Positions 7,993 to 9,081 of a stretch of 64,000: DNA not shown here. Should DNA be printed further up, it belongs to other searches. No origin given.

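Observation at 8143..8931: Fusion of a PolB-exo/YprB-type 3'-5' exonuclease to a WYL ligand-sensing domain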

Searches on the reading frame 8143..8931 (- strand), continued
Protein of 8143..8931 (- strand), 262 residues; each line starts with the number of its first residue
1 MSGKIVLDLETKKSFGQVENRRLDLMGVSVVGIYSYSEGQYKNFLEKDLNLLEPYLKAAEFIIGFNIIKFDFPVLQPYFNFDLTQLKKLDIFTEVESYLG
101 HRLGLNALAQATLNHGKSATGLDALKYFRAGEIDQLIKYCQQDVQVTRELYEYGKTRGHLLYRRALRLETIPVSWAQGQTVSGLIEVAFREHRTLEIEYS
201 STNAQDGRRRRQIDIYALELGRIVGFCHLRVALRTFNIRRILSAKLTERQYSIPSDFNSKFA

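Call 48: search_protein_families(library=pfam, proteins=[P0183, P0201, P0227, P0257, P0216, P0196, P0210, P0124, P0168, P0175], max_evalue=0.001)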
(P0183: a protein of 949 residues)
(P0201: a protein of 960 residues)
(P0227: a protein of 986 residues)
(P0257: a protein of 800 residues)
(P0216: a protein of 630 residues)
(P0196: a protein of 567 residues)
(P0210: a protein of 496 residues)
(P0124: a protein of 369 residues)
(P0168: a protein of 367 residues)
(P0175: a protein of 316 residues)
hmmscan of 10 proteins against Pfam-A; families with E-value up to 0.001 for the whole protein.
P0183 (949 aa): 6 families
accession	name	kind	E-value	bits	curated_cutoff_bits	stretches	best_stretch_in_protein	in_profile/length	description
PF00270.35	DEAD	-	2.5e-32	112.4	26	1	56-234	2-166/167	DEAD/DEAH box helicase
PF09369.15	MZB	-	8.2e-24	84.6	24.2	1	642-720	2-80/80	MrfA Zn-binding domain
PF00271.37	Helicase_C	-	2.7e-15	57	23.5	1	279-380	11-108/110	Helicase conserved C-terminal domain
PF04851.21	ResIII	-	7e-09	36.2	22.5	1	53-229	3-162/164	Type III restriction enzyme, res subunit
PF13482.12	RNase_H_2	-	1.6e-08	35.1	22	1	779-925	1-161/165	RNase_H superfamily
PF22982.3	WHD_HRQ1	-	6.4e-05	24.3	27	1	417-486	1-70/70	ATP-dependent helicase HRQ1, winged helix domain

P0201 (960 aa): 8 families
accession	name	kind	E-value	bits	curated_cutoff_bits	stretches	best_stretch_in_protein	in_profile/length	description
PF00270.35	DEAD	-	4.8e-33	114.7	26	1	68-241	3-165/167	DEAD/DEAH box helicase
PF09369.15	MZB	-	6.7e-22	78.4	24.2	1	651-730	1-80/80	MrfA Zn-binding domain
PF00271.37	Helicase_C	-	2.4e-14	54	23.5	1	289-389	13-109/110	Helicase conserved C-terminal domain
PF04851.21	ResIII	-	1.6e-10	41.6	22.5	1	65-223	4-149/164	Type III restriction enzyme, res subunit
PF22982.3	WHD_HRQ1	-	3.7e-09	37.9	27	1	425-496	1-70/70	ATP-dependent helicase HRQ1, winged helix domain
PF13482.12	RNase_H_2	-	9.8e-09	35.8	22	1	788-937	1-163/165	RNase_H superfamily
PF01612.26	DNA_pol_A_exo1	-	5e-05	23.6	23.6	1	833-936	64-166/173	3'-5' exonuclease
PF10108.15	DNA_pol_B_exo2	-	5.2e-05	23.5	24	1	869-931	103-166/213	Predicted 3'-5' exonuclease related to the exonuclease domain of PolB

P0227 (986 aa): 6 families
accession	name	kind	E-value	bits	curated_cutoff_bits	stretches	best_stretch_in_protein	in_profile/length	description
PF00270.35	DEAD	-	7e-27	94.6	26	1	61-234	2-161/167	DEAD/DEAH box helicase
PF09369.15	MZB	-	8.6e-19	68.5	24.2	1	650-729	1-80/80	MrfA Zn-binding domain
PF00271.37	Helicase_C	-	1.4e-10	41.9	23.5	1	282-386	8-110/110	Helicase conserved C-terminal domain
PF22982.3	WHD_HRQ1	-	1.1e-09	39.7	27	1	423-490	3-69/70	ATP-dependent helicase HRQ1, winged helix domain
PF13482.12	RNase_H_2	-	7.2e-08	33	22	1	814-962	1-162/165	RNase_H superfamily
PF04851.21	ResIII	-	2.8e-07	31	22.5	1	58-201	3-140/164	Type III restriction enzyme, res subunit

P0257 (800 aa): 7 families
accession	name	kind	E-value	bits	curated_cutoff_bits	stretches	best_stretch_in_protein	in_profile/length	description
PF09369.15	MZB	-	4.2e-22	79.1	24.2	1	480-559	1-80/80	MrfA Zn-binding domain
PF00271.37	Helicase_C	-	5.8e-13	49.5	23.5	1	113-219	6-110/110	Helicase conserved C-terminal domain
PF13482.12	RNase_H_2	-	9.1e-08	32.7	22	1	672-774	46-160/165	RNase_H superfamily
PF22982.3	WHD_HRQ1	-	1.5e-06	29.6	27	1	254-324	1-69/70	ATP-dependent helicase HRQ1, winged helix domain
PF01612.26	DNA_pol_A_exo1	-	0.00023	21.5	23.6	1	663-775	52-165/173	3'-5' exonuclease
PF00270.35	DEAD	-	0.00031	21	26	1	12-67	110-161/167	DEAD/DEAH box helicase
PF10108.15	DNA_pol_B_exo2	-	0.00056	20.1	24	0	714-776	107-171/213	Predicted 3'-5' exonuclease related to the exonuclease domain of PolB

P0216 (630 aa): 3 families
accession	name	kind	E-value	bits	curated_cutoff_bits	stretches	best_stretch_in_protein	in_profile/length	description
PF09369.15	MZB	-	4.8e-19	69.3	24.2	1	287-365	2-80/80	MrfA Zn-binding domain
PF22982.3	WHD_HRQ1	-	1.3e-09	39.4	27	1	43-114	1-70/70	ATP-dependent helicase HRQ1, winged helix domain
PF13482.12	RNase_H_2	-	7.6e-06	26.4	22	1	457-605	1-162/165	RNase_H superfamily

P0196 (567 aa): 4 families
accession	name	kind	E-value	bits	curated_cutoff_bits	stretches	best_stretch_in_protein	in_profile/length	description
PF09369.15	MZB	-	1.2e-20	74.4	24.2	1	259-337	2-80/80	MrfA Zn-binding domain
PF13482.12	RNase_H_2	-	6.9e-09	36.3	22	1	431-540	47-160/165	RNase_H superfamily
PF22982.3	WHD_HRQ1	-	1.2e-06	29.9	27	1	32-101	2-69/70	ATP-dependent helicase HRQ1, winged helix domain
PF01612.26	DNA_pol_A_exo1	-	9e-05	22.8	23.6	1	451-541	78-165/173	3'-5' exonuclease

P0210 (496 aa): 2 families
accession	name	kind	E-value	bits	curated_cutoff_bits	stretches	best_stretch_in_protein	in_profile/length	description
PF09369.15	MZB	-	2e-23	83.3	24.2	1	120-199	1-80/80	MrfA Zn-binding domain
PF13482.12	RNase_H_2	-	1e-05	26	22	1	320-464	3-161/165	RNase_H superfamily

P0124 (369 aa): 2 families
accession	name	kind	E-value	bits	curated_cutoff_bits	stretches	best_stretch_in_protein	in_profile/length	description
PF13482.12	RNase_H_2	-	2.4e-07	31.3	22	1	31-154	16-160/165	RNase_H superfamily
PF13280.12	WYL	-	5.7e-07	29.9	21.8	1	289-353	5-69/70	WYL domain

P0168 (367 aa): 4 families
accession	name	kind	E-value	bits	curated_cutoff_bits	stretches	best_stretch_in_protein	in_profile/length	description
PF09369.15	MZB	-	2.6e-25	89.4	24.2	1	7-86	1-80/80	MrfA Zn-binding domain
PF13482.12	RNase_H_2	-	1.2e-10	42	22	1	195-343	1-162/165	RNase_H superfamily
PF01612.26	DNA_pol_A_exo1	-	1.4e-07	31.9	23.6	1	190-343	18-166/173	3'-5' exonuclease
PF10108.15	DNA_pol_B_exo2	-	0.00061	20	24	0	280-337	106-165/213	Predicted 3'-5' exonuclease related to the exonuclease domain of PolB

P0175 (316 aa): 1 family
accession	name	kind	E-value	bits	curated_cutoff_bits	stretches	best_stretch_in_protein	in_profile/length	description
PF13482.12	RNase_H_2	-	7.8e-06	26.4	22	1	166-276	36-161/165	RNase_H superfamily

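Call 53: search_solved_structures(query=A1, max_evalue=1, show_alignments=3)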
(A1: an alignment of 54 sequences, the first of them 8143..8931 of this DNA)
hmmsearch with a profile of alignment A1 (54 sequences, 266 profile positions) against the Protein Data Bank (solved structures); distinct sequences matched with E-value up to 1: 7.
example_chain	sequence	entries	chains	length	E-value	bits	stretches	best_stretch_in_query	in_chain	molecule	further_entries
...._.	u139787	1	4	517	1.3e-06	31.2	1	184-249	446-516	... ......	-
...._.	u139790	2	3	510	1.5e-05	27.7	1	184-249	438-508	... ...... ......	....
6sj9_A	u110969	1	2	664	3.5e-05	26.5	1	183-248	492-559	Proteasome accessory factor B/C (PafBC)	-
7p5x_AX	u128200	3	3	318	0.00022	23.9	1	183-251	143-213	PafC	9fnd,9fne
7tb5_A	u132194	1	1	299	0.021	17.4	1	182-251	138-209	WYL domain-containing protein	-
7qfz_A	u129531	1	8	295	0.051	16.1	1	181-252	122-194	WYL domain-containing protein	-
7t8k_A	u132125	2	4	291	0.67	12.5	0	178-243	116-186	BrxR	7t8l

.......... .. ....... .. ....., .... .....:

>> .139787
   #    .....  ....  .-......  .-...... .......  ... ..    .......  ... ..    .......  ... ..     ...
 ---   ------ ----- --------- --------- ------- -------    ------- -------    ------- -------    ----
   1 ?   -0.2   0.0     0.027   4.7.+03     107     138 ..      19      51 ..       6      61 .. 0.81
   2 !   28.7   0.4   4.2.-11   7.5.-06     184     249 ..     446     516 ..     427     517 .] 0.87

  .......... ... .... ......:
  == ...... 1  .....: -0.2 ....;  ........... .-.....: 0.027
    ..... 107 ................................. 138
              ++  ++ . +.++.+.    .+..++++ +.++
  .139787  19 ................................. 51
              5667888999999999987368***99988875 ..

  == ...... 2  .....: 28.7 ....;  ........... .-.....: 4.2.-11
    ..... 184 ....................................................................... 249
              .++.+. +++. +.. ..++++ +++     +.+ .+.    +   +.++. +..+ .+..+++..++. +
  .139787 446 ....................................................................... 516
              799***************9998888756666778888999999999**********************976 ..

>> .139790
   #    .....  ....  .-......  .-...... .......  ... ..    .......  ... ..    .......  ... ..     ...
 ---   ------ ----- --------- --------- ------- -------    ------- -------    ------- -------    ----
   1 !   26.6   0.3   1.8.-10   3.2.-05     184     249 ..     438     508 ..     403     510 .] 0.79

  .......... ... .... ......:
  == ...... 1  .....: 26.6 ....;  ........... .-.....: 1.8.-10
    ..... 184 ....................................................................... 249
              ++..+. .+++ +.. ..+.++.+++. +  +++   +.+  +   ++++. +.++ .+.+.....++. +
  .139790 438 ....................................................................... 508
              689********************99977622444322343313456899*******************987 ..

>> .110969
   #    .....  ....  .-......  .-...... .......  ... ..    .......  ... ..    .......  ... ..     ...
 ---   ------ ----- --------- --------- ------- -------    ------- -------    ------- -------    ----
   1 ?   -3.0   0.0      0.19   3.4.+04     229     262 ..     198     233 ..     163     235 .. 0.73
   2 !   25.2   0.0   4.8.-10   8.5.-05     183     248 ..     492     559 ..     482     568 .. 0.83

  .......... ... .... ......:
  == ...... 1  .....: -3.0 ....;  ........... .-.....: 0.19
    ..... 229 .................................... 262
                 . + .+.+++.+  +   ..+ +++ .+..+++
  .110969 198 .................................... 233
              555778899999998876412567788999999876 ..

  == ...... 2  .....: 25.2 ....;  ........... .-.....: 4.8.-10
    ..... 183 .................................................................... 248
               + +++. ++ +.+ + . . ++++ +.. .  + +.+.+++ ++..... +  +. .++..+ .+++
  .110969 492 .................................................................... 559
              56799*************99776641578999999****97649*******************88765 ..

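Call 63: search_protein_families(library=ncbifam, proteins=[P0156, P0183, L008:4389-5138:+, L008:1607-2998:+, L008:3823-4392:+, L010:8813-9202:+], max_evalue=0.01)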
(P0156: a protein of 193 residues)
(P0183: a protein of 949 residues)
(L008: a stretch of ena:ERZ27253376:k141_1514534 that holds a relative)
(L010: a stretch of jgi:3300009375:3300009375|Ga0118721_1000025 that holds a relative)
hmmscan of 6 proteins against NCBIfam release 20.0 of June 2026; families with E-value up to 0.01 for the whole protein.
P0156 (193 aa): 0 families

P0183 (949 aa): 34 families (the best 25 are shown)
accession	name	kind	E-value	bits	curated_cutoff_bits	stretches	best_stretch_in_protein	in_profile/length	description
TIGR03817.1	DECH_helic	hypoth_equivalog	7.8e-200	665.8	874.1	1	21-746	4-740/742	helicase/secretion neighborhood putative DEAH-box helicase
TIGR04121.1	DEXH_lig_assoc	equivalog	6.6e-45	153.1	850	1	44-380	5-345/804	ligase-associated DNA damage response DEXH box helicase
NF010338.0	PRK13767.1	equivalog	4.9e-38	130.9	849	1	53-383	33-387/877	ATP-dependent helicase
NF007284.0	PRK09751.1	equivalog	1.4e-21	75.6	1496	2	58-241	34-229/1538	ATP-dependent helicase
NF001308.0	PRK00254.1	equivalog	5e-21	74.6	1216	1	41-297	11-252/720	ATP-dependent DNA helicase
NF002654.0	PRK02362.1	equivalog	2.1e-19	69.3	887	1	35-236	7-188/739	ATP-dependent DNA helicase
NF041063.1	DpdF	equivalog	4.5e-16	58.6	550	1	64-389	154-480/813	protein DpdF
NF010337.0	PRK13766.1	equivalog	7.8e-16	57.3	610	2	69-196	31-146/781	Hef nuclease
NF040935.1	helicase_Hel308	equivalog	3e-15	55.4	1200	1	38-235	11-187/704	ATP-dependent DNA helicase Hel308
NF041067.1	DpdJ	equivalog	1.3e-13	49.6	800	2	181-247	360-423/1482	protein DpdJ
TIGR01587.1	cas3_core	equivalog_domain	1.4e-13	50.7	102.45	1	74-384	5-322/358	CRISPR-associated helicase Cas3'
TIGR00614.1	recQ_fam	subfamily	1.1e-12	47.6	219.8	1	49-389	7-328/470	RecQ family ATP-dependent DNA helicase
NF002251.0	PRK01172.1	equivalog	1.2e-12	46.9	891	1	53-238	22-188/674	ATP-dependent DNA helicase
TIGR01389.1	recQ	equivalog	1.7e-12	46.6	640.2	1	50-394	10-332/591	DNA helicase RecQ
NF053631.1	RNA_helic_CshA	equivalog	2.6e-12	46.4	646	1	40-456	8-403/434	degradosome RNA helicase CshA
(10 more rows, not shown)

L008:4389-5138:+ (249 aa): 13 families
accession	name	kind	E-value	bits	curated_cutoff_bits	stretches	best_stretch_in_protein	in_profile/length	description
TIGR02651.1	RNase_Z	equivalog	2.8e-38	131.7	292.95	2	3-151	2-148/302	ribonuclease Z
NF000801.0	PRK00055.1-3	equivalog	3.6e-37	128.1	252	2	1-151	2-153/307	ribonuclease Z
NF041851.1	cyc_nuc_deg_phdiest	equivalog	3.4e-31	108.5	400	1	1-245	1-249/253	cyclic nucleotide-degrading phosphodiesterase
NF000805.0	PRK00055.2-3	equivalog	6.3e-28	97.9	416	2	4-151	7-151/307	ribonuclease Z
NF041257.1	GntH_guanitoxin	equivalog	7.8e-26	90.8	333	1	1-247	13-296/374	guanitoxin biosynthesis MBL fold metallo-hydrolase GntH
NF000800.0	PRK00055.1-1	equivalog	1e-21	77.3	398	2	1-151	1-151/305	ribonuclease Z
NF000806.0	PRK00055.2-4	equivalog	1.7e-16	60.3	363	2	2-106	3-108/280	ribonuclease Z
TIGR02649.1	true_RNase_BN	exception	8e-16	57.9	563.7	1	29-151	32-150/304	ribonuclease BN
NF000804.0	PRK00055.2-1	equivalog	9.9e-14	51.1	402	1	3-105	6-106/306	ribonuclease Z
NF002558.0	PRK02126.1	subfamily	1.6e-11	43.8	315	2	22-96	21-87/345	ribonuclease Z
TIGR03307.1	PhnP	equivalog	1.4e-08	34.4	272.25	1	19-216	37-220/249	phosphonate metabolism protein PhnP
TIGR02650.1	RNase_Z_T_toga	equivalog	0.00019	20.7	507.05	1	25-98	15-85/277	ribonuclease Z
NF047979.1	lactonase_AidB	equivalog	0.0011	18.3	360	1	40-70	81-111/271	AidB family quorum-quenching N-acyl homoserine lactonase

L008:1607-2998:+ (463 aa): 0 families

L008:3823-4392:+ (189 aa): 0 families

L010:8813-9202:+ (129 aa): 0 families

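Call 64: find_related_loci(query=A1, collection=metagenome_contigs, flank=8000)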
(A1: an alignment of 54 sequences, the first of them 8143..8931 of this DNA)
Query A1 (262 aa) in metagenome_contigs; peptide patterns used: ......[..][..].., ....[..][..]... (x = any residue, [..] = any of these).
600 stretches matched a pattern (row limit reached: there are more); 399 encode a relative of the query (tblastn E <= 1e-3); the best 80 are kept; 80 distinct loci.
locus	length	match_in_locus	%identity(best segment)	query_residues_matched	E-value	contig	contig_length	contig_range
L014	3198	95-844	51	1-250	5e-75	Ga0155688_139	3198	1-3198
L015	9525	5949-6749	46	1-257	8e-73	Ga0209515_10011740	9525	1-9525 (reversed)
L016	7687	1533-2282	48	1-250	3e-72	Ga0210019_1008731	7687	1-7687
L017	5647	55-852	45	1-257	7e-72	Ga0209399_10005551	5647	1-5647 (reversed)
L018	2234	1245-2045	46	1-257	2e-73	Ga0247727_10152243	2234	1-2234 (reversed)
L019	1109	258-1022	46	1-255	1e-76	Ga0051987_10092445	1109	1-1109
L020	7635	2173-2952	45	1-259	4e-70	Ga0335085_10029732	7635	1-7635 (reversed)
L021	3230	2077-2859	44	4-257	1e-70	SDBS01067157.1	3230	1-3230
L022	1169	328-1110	45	1-252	4e-75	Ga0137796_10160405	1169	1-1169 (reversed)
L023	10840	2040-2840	45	1-257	6e-70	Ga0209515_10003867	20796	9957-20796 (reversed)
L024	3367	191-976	44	3-257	8e-70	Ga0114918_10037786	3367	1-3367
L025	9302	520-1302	44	4-257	1e-69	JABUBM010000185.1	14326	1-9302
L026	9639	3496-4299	43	1-259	1e-69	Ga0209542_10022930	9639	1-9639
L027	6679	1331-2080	47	1-250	3e-69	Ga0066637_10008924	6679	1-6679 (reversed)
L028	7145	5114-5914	45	1-257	3e-69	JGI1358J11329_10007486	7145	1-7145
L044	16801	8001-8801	43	1-257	5e-66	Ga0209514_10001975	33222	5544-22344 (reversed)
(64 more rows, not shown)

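Call 65: search_dna_similar(query=window:8143-8931:-, collection=phages, mode=protein, max_evalue=0.001, max_rows=15)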
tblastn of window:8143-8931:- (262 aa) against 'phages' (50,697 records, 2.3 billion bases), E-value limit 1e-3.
Records with a match: 26; places in all: 26; records where one place covers at least 80% of the query: 0.
Best place of each record, by identity: <60% 26.
By first word of the organism name: Pelagibacter 18; Salmonella 5; uncultured 2; Roseobacter 1.
By host as written in the record: Candidatus Pelagibacter sp. HTCC7211 7; Candidatus Pelagibacter sp H2P3alpha 6; Candidatus Pelagibacter ubique HTCC1062 4; - 3; Salmonella enterica subsp. enterica serovar Enteritidis 2; Salmonella enterica subsp. enterica serovar Newport 2; Paracoccaceae bacterium strain FZCC0023 1; Candidatus Pelagibacter sp.FZCC0233 1.
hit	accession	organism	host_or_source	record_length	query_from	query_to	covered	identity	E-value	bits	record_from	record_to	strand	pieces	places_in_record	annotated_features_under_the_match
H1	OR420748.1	Roseobacter phage CRP-143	Paracoccaceae bacterium strain FZCC0023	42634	5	169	63%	29.7%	2e-4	48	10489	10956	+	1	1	DNA polymerase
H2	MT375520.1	Pelagibacter phage Bylgja EXVC010P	Candidatus Pelagibacter sp H2P3alpha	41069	4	185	69%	26.0%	2e-6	54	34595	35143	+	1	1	DNA polymerase | hypothetical protein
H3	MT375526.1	Pelagibacter phage Himinglaeva EXVC011P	Candidatus Pelagibacter sp H2P3alpha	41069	4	185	69%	26.0%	2e-6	54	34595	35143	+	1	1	DNA polymerase | hypothetical protein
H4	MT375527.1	Pelagibacter phage Hroenn EXVC015P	Candidatus Pelagibacter sp H2P3alpha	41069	4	185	69%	26.0%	2e-6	54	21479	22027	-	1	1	DNA polymerase | hypothetical protein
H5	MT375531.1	Pelagibacter phage Unn EXVC019P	Candidatus Pelagibacter sp H2P3alpha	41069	4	185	69%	26.0%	2e-6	54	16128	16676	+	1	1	DNA polymerase | hypothetical protein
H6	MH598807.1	Pelagibacter phage HTVC120P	Candidatus Pelagibacter sp. HTCC7211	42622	4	185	69%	26.0%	4e-6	54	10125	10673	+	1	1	DNA polymerase | hypothetical protein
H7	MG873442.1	Salmonella phage SE131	Salmonella enterica subsp. enterica ...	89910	8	151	55%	28.8%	1e-4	49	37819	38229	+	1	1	hypothetical protein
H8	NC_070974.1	Salmonella phage SE131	Salmonella enterica subsp. enterica ...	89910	8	151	55%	28.8%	1e-4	49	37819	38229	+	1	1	hypothetical protein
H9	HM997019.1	Salmonella phage 7-11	Salmonella enterica subsp. enterica ...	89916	8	151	55%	28.8%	1e-4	49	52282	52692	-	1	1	DNA polymerase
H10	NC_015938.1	Salmonella phage 7-11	Salmonella enterica subsp. enterica ...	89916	8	151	55%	28.8%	1e-4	49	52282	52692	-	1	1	DNA polymerase exonuclease subunit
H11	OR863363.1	Salmonella phage SeKF_80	Wastewater effluent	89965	8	151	55%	28.8%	1e-4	49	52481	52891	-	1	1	DNA polymerase exonuclease subunit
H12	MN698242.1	Pelagibacter phage HTVC103P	Candidatus Pelagibacter sp. HTCC7211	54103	3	153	58%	26.3%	1e-7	58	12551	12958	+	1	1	DNA polymerase | DNA primase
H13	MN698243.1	Pelagibacter phage HTVC104P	Candidatus Pelagibacter sp. HTCC7211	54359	3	153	58%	26.1%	1e-7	58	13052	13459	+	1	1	DNA polymerase | DNA primase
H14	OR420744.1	Pelagibacter phage HTVC134P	Candidatus Pelagibacter sp. HTCC7211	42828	56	185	50%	29.9%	6e-6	53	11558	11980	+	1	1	DNA polymerase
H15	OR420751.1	Pelagibacter phage HTVC309P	Candidatus Pelagibacter sp.FZCC0233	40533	56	185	50%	29.9%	7e-6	53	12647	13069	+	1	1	DNA polymerase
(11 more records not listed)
